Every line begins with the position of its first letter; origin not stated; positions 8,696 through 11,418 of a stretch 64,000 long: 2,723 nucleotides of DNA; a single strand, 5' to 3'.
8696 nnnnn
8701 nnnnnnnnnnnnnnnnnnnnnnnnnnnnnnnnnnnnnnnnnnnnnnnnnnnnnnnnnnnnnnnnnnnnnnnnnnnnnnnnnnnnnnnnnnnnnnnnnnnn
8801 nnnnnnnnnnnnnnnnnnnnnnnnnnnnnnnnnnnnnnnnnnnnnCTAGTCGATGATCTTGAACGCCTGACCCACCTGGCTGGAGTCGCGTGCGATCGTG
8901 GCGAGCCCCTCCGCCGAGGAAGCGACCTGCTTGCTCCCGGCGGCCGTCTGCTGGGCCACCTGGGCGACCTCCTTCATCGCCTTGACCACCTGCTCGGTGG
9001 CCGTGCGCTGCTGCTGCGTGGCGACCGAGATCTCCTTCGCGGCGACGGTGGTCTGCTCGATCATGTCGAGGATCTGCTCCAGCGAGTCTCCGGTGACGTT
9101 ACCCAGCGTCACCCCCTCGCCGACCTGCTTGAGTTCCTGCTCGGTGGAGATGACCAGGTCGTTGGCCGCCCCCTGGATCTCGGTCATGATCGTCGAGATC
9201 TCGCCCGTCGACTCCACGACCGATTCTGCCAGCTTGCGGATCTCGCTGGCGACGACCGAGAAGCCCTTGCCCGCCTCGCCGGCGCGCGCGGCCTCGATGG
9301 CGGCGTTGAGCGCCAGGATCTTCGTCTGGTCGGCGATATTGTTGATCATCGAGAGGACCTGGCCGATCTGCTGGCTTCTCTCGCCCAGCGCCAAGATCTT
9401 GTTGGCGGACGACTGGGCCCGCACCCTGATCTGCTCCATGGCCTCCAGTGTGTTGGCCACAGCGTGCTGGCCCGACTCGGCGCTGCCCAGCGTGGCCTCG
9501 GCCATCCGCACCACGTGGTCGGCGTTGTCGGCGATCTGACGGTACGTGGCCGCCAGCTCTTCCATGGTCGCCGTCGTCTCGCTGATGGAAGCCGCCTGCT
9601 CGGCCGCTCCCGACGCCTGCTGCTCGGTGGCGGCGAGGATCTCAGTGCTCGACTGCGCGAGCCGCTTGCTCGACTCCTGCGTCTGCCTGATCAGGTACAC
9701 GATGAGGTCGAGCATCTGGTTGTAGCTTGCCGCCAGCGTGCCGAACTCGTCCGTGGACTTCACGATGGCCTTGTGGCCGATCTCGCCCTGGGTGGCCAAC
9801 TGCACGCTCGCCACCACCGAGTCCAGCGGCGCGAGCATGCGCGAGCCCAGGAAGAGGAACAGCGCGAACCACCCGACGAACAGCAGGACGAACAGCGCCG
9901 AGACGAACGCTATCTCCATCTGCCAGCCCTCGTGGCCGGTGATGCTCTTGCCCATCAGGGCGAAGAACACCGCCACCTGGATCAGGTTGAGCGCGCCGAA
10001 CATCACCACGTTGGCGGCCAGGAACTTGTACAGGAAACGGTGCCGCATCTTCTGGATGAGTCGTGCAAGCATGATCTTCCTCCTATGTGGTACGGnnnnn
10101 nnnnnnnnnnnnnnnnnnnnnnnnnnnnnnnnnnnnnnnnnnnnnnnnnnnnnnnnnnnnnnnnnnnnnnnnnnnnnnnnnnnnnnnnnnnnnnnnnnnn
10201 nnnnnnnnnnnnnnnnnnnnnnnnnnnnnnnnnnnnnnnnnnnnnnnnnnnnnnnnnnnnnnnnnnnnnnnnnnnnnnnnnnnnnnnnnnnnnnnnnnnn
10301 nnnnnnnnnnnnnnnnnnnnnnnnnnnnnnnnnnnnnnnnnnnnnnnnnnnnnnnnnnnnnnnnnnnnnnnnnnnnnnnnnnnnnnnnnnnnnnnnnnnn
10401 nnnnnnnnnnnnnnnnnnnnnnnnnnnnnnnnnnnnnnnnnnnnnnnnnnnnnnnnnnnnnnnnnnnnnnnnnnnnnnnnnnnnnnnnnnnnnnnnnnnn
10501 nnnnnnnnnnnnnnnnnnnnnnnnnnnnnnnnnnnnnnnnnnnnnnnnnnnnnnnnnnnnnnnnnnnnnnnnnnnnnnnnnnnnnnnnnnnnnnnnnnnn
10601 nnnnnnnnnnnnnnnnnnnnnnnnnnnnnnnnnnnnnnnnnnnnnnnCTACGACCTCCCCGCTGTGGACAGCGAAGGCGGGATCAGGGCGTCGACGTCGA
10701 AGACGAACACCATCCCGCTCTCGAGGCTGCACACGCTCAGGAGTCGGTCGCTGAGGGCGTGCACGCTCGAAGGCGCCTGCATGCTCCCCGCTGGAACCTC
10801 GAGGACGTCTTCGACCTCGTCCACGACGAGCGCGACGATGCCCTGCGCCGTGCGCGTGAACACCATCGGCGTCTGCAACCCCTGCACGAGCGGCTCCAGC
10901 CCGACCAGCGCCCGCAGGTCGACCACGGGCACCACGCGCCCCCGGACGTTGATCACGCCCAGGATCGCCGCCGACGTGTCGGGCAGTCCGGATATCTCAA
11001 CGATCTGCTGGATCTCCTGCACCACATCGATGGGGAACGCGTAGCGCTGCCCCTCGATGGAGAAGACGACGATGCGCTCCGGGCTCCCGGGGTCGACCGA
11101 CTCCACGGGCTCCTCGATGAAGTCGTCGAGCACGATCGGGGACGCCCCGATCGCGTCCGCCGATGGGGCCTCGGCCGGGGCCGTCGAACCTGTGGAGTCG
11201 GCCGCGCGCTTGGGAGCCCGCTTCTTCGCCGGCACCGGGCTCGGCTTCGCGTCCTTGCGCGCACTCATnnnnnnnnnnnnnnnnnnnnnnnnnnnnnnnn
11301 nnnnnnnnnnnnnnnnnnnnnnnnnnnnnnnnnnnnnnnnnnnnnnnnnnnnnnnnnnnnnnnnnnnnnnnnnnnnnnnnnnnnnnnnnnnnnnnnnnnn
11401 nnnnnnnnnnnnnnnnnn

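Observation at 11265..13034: Catalytically degenerate PilB/GspE-like pseudo-ATPase encoded inside a chemosensory operon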

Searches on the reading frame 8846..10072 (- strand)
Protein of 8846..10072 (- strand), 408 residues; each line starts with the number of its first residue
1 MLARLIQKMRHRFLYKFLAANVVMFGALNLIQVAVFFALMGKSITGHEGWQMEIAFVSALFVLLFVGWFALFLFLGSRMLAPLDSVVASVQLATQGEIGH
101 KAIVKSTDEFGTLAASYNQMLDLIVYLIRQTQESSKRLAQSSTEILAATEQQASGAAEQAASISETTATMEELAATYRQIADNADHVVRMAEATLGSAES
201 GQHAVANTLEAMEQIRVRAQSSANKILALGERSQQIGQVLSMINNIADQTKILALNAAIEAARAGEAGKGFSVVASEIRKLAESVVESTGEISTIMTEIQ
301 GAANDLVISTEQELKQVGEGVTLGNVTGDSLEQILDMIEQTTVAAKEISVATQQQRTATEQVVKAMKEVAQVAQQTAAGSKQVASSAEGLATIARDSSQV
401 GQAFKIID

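Call 5: search_protein_families(library=pfam, proteins=[window:8846-10072:-], max_evalue=0.01)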
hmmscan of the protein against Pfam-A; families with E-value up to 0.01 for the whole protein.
window:8846-10072:- (408 aa): 2 families
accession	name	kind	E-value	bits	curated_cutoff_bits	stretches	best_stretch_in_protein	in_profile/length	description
PF00015.26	MCPsignal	-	2.5e-42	145.1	34.6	1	190-372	3-171/172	Methyl-accepting chemotaxis protein (MCP) signalling domain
PF00672.30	HAMP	-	1.7e-07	31.8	25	1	74-122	1-49/53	HAMP domain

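Call 79: search_protein_families(library=ncbifam, proteins=[window:8846-10072:-], max_evalue=0.001)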
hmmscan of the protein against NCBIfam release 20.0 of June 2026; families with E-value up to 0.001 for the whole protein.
window:8846-10072:- (408 aa): 8 families
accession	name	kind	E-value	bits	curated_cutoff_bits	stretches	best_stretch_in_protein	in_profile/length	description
NF058645.1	MCPCtpMPsAe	equivalog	4.5e-44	151.1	900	1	21-406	173-558/558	methyl-accepting chemotaxis protein CtpM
NF047851.1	MCPCitTducer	equivalog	4.4e-40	138.3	900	1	50-406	193-516/553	methyl-accepting chemotaxis citrate transducer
NF011622.0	PRK15048.1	equivalog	3.7e-38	132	900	1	50-405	192-514/553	methyl-accepting chemotaxis protein II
NF041847.1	transduc_aer2_vibrio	equivalog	1.5e-36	126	1200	1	78-389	454-737/804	aerotaxis transducer Aer2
NF011615.0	PRK15041.1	equivalog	3.3e-36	125.1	947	1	57-405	197-516/554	methyl-accepting chemotaxis protein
NF007309.0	PRK09793.1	equivalog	1.4e-30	106.8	903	1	54-398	190-505/533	methyl-accepting chemotaxis protein IV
NF050802.1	AspChtxCcaA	equivalog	4.2e-19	68.4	1300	1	199-309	535-645/700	aspartate chemotaxis receptor CcaA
NF012230.0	LWXIA_domain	equivalog_domain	0.00011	22.3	33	1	325-383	7-65/74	LWXIA domain-containing protein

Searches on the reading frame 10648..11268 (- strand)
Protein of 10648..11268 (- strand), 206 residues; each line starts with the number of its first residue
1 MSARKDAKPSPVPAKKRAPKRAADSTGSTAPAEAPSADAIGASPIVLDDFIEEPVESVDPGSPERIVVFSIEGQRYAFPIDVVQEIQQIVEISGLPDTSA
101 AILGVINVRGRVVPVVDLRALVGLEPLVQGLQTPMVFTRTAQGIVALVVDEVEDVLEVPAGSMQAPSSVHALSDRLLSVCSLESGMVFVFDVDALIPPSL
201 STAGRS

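Call 5: search_protein_families(library=pfam, proteins=[window:10648-11268:-], max_evalue=0.01)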
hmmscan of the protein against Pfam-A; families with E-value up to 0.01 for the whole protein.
window:10648-11268:- (206 aa): 2 families
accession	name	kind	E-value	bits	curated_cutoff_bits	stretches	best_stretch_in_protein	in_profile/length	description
PF01584.24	CheW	-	8.1e-31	106.9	23.5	1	66-196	2-134/138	CheW-like domain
PF21235.4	UBA_ARI1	-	0.0042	17.3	26.9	0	84-103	5-24/41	E3 ubiquitin-protein ligase ARIH1, UBA-like domain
